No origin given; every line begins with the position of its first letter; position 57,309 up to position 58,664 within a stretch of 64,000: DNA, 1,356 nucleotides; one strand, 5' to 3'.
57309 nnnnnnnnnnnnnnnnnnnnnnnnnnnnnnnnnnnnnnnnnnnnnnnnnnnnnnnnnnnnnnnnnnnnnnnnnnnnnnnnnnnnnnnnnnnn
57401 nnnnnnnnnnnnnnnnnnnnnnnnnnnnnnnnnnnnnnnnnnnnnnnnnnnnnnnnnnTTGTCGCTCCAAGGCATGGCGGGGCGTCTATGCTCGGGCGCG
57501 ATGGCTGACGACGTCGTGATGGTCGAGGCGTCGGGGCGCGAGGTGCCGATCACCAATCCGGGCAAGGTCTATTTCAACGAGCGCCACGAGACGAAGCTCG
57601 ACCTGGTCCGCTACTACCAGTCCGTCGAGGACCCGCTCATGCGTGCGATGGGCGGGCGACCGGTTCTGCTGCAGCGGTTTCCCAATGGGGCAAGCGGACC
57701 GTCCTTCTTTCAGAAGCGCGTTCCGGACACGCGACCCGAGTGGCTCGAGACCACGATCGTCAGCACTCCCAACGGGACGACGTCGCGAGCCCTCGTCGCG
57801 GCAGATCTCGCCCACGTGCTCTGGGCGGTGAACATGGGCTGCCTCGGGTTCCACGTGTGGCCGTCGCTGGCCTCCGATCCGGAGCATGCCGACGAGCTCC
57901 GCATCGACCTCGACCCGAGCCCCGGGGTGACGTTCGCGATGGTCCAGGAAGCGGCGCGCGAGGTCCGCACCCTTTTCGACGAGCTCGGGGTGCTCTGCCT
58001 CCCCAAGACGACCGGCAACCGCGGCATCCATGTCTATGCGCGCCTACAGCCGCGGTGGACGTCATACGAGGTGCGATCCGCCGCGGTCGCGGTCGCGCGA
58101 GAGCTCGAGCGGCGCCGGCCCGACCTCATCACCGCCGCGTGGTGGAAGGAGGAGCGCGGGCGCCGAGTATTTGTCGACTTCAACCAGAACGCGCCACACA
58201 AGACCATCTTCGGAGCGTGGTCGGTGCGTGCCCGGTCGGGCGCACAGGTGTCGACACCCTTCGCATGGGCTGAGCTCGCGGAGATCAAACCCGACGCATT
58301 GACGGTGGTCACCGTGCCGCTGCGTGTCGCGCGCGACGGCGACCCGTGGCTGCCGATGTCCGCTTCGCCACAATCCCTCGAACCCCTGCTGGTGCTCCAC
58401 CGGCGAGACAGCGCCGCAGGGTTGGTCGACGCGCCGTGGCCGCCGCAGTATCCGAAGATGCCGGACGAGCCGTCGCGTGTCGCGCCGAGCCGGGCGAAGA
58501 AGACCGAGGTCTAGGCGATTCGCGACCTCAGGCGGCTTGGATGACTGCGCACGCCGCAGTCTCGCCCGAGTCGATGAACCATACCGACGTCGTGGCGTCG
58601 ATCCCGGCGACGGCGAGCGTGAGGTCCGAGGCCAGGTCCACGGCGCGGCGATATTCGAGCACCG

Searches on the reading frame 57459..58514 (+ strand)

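Call 45: search_protein_families(library=pfam, proteins=[window:57459-58514:+], max_evalue=0.00001)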
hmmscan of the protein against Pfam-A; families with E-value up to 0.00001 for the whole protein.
window:57459-58514:+ (351 aa): 2 families
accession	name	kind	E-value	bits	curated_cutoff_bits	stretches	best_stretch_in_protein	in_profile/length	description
PF21686.3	LigD_Prim-Pol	-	2.7e-89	299.6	27.4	1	45-297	1-254/254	LigD, primase-polymerase domain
PF01896.25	DNA_primase_S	-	5.3e-07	30.6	26.8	1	150-270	2-163/163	DNA primase small subunit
